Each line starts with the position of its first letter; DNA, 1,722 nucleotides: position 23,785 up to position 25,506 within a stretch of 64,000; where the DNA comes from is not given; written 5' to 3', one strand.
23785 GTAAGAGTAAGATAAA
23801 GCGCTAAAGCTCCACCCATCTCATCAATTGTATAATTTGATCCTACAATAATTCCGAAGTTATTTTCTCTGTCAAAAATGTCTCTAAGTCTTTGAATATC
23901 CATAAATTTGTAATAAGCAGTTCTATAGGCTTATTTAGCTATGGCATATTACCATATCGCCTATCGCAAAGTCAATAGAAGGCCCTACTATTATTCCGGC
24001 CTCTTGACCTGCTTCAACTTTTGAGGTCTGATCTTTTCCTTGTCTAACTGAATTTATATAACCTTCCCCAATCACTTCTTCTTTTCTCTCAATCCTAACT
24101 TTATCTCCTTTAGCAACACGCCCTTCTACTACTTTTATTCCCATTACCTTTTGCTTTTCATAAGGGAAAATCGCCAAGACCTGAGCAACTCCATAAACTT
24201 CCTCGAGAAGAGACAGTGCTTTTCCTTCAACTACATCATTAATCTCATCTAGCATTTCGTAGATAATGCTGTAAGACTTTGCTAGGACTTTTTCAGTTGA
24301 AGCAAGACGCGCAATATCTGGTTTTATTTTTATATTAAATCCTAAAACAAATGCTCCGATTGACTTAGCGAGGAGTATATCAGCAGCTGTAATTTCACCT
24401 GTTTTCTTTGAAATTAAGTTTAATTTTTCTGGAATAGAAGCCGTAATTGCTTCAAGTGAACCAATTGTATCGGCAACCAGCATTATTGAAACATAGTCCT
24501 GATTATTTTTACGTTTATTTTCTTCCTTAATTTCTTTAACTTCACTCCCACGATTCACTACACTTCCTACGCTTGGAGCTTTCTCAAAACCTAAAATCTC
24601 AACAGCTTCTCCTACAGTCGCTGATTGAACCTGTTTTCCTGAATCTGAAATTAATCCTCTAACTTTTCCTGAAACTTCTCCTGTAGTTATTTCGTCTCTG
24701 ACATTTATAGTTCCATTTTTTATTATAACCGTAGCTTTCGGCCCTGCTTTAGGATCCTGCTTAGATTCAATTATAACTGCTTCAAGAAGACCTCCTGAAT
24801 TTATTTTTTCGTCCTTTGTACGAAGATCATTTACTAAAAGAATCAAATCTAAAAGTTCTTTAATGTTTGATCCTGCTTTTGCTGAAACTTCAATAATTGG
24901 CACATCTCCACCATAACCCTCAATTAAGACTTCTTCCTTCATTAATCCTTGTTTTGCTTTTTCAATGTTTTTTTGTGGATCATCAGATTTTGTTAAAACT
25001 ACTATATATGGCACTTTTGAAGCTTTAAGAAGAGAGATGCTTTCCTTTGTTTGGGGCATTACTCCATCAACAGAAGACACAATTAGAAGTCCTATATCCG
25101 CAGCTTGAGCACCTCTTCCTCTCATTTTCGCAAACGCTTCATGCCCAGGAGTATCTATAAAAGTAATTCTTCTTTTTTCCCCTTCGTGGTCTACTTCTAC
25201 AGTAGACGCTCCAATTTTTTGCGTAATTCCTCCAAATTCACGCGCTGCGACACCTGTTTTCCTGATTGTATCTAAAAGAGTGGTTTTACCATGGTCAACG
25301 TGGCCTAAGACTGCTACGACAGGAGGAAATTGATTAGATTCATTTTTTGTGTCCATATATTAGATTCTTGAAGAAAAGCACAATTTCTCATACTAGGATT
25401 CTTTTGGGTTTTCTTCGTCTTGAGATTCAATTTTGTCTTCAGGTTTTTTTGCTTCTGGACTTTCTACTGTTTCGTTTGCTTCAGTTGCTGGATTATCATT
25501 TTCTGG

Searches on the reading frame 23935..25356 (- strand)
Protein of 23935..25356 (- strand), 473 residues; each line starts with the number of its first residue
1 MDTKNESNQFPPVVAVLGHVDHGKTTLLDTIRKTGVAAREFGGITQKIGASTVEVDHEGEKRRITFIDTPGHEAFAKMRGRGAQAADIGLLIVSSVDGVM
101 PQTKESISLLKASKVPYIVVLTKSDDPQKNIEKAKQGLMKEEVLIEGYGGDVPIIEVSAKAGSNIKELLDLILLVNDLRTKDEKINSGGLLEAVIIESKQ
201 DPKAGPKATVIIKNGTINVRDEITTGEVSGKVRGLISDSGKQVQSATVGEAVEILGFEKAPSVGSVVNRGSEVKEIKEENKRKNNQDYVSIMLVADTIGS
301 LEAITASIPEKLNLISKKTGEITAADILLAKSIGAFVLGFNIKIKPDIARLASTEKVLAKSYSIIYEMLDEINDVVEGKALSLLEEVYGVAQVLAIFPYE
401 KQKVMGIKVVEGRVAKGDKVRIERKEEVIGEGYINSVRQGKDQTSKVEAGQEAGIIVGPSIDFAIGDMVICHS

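Call 20: search_protein_families(library=pfam, proteins=[window:23935-25356:-], max_evalue=0.0001)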
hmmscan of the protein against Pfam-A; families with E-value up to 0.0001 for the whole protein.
window:23935-25356:- (473 aa): 6 families
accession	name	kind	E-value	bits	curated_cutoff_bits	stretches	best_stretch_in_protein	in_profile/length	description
PF00009.33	GTP_EFTU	-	1.9e-36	125.9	26.5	1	14-173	6-183/188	Elongation factor Tu GTP binding domain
PF11987.13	IF-2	-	1.8e-19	70.2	27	1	272-372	11-116/117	Translation-initiation factor 2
PF22042.2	EF-G_D2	-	3.2e-15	56.5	27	1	192-267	3-81/84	Elongation factor G domain 2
PF01926.29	MMR_HSR1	-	1.3e-10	41.8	21.9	1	14-123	2-113/113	50S ribosome-binding GTPase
PF03144.31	GTP_EFTU_D2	-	2.4e-05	25.1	30.3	1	404-458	3-59/73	Elongation factor Tu domain 2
PF00071.28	Ras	-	3.1e-05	24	21.6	1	15-171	3-155/162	Ras family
